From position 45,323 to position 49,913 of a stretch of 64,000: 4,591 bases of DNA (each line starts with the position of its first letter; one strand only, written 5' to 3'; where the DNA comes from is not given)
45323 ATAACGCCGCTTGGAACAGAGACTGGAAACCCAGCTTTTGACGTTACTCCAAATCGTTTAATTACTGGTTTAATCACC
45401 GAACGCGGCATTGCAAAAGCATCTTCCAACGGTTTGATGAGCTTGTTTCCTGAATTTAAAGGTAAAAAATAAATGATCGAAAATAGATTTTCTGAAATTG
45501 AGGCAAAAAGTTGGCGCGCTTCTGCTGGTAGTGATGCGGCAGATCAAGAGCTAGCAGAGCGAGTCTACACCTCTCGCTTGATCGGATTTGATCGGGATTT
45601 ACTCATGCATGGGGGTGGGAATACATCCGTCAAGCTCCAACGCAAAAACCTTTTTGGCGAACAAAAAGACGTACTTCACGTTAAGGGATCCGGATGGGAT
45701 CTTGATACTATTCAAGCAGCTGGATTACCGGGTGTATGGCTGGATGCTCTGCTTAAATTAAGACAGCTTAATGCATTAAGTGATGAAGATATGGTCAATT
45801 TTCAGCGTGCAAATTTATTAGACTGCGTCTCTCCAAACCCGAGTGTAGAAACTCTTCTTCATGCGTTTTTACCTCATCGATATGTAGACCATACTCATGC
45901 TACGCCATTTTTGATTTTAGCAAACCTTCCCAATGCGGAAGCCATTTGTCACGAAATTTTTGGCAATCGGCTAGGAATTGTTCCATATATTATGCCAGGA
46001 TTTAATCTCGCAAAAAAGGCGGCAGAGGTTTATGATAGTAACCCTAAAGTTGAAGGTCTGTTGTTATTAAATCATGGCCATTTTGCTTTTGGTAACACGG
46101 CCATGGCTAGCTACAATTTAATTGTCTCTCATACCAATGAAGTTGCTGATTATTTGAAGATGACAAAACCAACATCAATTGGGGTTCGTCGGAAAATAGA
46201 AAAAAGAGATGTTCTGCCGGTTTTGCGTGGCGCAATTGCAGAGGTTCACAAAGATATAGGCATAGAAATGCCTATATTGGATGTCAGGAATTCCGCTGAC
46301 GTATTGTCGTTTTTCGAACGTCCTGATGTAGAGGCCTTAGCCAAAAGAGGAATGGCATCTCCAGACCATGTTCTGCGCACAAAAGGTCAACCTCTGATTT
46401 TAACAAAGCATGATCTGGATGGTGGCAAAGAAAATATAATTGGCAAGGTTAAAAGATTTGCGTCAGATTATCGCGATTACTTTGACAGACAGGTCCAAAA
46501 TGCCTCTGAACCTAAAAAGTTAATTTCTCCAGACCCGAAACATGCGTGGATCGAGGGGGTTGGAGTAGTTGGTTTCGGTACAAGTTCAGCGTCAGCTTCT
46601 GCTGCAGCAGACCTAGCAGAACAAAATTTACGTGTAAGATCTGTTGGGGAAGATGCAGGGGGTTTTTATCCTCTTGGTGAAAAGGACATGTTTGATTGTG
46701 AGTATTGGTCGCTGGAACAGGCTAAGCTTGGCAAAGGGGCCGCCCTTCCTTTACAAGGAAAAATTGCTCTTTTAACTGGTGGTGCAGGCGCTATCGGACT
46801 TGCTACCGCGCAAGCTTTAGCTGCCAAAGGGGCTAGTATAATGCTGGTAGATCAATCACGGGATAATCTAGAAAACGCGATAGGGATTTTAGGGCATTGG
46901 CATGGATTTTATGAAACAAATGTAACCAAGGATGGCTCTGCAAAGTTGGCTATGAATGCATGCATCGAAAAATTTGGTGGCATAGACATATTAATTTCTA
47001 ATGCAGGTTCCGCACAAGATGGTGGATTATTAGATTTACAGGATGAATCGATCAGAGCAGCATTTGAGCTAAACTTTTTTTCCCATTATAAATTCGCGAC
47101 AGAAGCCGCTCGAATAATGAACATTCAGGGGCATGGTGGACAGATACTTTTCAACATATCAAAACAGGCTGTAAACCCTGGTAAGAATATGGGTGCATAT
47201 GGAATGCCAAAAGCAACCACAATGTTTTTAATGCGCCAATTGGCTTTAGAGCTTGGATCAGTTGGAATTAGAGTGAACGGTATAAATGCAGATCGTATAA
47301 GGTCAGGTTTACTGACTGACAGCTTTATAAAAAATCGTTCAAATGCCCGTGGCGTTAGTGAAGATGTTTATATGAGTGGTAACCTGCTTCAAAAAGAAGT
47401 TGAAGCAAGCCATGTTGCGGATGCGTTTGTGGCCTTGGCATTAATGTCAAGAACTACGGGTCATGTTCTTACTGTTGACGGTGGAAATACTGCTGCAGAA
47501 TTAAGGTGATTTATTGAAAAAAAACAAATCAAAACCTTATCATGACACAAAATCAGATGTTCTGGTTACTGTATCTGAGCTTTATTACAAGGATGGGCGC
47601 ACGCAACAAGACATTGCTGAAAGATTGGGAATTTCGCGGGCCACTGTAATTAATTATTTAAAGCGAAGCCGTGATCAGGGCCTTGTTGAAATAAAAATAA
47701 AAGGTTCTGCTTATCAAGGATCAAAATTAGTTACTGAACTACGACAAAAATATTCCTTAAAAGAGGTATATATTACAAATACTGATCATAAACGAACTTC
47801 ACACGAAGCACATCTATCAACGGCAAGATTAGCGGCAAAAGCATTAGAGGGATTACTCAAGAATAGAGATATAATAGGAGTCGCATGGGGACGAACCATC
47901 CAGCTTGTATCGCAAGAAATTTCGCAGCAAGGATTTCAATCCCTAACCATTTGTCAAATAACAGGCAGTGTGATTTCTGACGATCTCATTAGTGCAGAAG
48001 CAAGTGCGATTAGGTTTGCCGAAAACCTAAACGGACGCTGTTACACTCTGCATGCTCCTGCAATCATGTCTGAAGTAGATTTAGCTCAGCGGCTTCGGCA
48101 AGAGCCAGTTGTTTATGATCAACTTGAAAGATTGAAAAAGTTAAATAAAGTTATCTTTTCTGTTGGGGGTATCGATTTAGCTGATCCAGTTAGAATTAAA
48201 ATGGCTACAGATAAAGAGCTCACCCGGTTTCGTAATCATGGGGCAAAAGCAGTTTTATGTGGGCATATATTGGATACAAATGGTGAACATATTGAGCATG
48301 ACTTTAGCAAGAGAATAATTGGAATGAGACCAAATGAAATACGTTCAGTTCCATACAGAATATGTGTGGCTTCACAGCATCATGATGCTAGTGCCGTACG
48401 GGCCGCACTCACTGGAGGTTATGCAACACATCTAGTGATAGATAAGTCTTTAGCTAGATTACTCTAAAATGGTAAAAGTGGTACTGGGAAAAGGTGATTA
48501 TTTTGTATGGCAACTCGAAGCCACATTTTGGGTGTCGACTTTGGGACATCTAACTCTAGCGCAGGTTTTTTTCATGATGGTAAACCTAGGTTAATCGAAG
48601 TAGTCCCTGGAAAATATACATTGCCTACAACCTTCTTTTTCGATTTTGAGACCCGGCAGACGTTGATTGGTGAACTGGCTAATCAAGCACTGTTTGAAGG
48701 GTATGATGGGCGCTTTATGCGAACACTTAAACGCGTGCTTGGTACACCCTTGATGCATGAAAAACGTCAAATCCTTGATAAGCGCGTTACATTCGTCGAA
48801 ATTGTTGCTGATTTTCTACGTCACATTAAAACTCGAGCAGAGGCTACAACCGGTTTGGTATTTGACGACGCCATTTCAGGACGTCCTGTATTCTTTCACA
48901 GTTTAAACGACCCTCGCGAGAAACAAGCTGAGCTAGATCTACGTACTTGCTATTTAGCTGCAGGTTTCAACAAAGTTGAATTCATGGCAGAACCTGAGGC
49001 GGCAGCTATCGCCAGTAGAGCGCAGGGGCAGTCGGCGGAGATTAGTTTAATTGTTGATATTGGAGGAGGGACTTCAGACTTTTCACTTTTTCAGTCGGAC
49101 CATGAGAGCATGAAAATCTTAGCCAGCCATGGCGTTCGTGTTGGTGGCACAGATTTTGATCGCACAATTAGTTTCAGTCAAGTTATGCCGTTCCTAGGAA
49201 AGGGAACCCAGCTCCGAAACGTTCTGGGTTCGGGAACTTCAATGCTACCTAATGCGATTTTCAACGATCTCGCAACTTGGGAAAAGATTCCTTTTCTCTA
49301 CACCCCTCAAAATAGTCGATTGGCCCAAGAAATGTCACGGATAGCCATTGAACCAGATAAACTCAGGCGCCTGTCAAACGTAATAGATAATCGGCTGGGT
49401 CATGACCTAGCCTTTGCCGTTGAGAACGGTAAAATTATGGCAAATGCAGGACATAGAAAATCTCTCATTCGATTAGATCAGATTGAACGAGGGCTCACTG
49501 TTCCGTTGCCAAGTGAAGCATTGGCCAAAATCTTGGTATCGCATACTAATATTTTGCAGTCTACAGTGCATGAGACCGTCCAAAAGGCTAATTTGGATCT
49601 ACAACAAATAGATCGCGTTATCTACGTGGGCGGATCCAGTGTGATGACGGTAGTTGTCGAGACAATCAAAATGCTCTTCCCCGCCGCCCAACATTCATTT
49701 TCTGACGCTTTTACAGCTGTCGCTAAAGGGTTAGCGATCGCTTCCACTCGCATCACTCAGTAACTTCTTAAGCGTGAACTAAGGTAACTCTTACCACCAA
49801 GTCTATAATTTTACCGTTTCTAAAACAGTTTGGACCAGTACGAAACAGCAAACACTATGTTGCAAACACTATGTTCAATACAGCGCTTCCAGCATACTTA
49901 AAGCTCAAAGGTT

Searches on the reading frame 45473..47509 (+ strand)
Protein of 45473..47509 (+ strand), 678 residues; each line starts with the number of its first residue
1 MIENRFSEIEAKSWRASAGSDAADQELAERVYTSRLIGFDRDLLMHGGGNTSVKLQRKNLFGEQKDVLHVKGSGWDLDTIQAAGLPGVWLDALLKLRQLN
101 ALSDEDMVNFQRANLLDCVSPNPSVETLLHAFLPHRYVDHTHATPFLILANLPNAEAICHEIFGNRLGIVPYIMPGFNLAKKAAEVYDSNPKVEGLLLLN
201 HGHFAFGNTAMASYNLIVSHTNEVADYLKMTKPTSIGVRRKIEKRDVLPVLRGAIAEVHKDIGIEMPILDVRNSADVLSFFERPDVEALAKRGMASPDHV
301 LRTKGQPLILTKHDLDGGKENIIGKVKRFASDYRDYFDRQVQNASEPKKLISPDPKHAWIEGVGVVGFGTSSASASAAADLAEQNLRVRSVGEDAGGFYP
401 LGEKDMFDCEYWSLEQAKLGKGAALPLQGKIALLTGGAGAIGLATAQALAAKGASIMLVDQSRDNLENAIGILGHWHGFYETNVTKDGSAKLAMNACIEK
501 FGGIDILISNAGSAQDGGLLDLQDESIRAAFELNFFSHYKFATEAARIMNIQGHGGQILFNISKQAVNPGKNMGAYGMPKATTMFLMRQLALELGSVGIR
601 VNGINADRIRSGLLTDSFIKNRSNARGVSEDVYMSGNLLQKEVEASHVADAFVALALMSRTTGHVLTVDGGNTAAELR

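Call 92: search_protein_families(library=pfam, proteins=[window:45473-47509:+], max_evalue=0.000001)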
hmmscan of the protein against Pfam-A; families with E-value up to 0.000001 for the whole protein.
window:45473-47509:+ (678 aa): 3 families
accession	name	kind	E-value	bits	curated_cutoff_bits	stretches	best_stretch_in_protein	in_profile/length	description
PF13561.12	adh_short_C2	-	9.1e-36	124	27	1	440-672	7-235/236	Enoyl-(Acyl carrier protein) reductase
PF00106.31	adh_short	-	5.3e-35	121.1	26.6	1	430-613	1-186/195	short chain dehydrogenase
PF00596.27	Aldolase_II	-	1.1e-17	64.9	22.2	1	31-218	4-173/183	Class II Aldolase and Adducin N-terminal domain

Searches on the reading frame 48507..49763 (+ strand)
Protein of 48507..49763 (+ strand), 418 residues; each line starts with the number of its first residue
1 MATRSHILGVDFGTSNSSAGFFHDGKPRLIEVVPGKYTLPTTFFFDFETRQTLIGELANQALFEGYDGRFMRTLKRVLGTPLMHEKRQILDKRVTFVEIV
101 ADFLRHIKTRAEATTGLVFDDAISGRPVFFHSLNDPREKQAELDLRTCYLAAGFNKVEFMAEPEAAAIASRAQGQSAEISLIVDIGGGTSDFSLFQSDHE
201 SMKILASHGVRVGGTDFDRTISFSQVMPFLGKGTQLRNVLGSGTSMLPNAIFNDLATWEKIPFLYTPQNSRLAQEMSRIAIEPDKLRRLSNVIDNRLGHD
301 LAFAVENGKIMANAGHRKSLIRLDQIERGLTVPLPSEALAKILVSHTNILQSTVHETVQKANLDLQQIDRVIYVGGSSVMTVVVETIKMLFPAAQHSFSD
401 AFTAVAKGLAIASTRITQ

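Call 92: search_protein_families(library=pfam, proteins=[window:48507-49763:+], max_evalue=0.000001)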
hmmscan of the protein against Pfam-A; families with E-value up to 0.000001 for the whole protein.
window:48507-49763:+ (418 aa): 2 families
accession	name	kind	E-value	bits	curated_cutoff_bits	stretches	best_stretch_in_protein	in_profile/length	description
PF00012.26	HSP70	-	6.2e-25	87.9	20.6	1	7-221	1-230/599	Hsp70 protein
PF06723.19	MreB_Mbl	-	1.9e-11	43.8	27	1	98-221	72-184/327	MreB/Mbl protein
